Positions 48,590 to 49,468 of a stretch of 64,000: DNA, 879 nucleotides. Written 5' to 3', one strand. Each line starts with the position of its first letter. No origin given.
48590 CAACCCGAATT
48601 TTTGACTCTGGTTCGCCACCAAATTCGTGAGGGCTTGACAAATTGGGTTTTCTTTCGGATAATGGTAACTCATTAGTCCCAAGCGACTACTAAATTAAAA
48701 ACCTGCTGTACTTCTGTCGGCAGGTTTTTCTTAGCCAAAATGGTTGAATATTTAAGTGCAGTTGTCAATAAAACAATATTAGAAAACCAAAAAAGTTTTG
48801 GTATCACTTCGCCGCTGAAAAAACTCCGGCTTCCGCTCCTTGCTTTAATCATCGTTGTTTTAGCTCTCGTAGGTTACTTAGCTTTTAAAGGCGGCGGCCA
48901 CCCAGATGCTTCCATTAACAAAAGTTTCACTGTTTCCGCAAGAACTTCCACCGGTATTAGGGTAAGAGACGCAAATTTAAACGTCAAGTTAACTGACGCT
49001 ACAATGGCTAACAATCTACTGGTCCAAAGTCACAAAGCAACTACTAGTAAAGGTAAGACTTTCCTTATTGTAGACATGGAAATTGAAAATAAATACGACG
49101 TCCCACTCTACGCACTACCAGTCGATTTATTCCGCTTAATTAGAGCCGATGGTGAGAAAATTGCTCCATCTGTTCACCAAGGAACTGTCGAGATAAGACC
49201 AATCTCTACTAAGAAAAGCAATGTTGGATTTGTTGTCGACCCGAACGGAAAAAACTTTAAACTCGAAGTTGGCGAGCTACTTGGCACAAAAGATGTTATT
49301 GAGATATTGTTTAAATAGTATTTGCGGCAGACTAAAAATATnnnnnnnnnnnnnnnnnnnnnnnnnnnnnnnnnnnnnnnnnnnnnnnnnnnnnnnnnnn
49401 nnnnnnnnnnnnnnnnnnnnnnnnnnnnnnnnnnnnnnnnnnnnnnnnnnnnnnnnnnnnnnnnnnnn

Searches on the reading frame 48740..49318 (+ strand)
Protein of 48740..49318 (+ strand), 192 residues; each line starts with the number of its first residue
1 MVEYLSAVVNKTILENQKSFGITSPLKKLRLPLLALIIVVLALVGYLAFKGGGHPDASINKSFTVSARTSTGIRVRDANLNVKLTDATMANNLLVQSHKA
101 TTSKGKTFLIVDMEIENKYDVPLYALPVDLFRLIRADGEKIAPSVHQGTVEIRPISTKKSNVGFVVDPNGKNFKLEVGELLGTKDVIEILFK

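Call 34: find_encoding_contigs(protein=window:48740-49318:+, flank=10000, max_places=1)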
Protein window:48740-49318:+ (192 aa): 3 contigs read that carry it; 1 place shown.
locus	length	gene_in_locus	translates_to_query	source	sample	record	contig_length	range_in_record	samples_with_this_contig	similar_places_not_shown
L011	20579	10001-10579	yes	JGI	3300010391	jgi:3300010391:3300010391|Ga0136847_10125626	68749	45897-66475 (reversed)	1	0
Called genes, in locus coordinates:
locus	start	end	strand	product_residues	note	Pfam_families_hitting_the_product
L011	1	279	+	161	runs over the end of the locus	PF13420:Acetyltransf_4 (weak), PF00583:Acetyltransf_1, PF13673:Acetyltransf_10, PF13508:Acetyltransf_7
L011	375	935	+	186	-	PF00188:CAP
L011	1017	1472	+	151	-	PF01243:PNPOx_N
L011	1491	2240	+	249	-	PF00106:adh_short, PF08659:KR, PF01370:Epimerase (weak), PF13561:adh_short_C2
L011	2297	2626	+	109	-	-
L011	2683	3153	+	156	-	-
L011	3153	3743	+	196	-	PF00300:His_Phos_1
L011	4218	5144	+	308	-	PF22700:MVD-like_N (weak), PF00288:GHMP_kinases_N, PF08544:GHMP_kinases_C (weak)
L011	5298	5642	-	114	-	PF01329:Pterin_4a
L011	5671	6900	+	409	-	PF21269:TreT_GT1, PF00534:Glycos_transf_1, PF13692:Glyco_trans_1_4, PF20706:GT4-conflict (faint)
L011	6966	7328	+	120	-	-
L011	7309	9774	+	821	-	PF13191:AAA_16 (weak), PF00004:AAA, PF17871:AAA_lid_9, PF00158:Sigma54_activat (weak), PF00004:AAA, PF07724:AAA_2, PF07728:AAA_5, PF10431:ClpB_D2-small, +6 more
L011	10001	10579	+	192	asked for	PF11611:DUF4352 (weak)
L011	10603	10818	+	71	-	-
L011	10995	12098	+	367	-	-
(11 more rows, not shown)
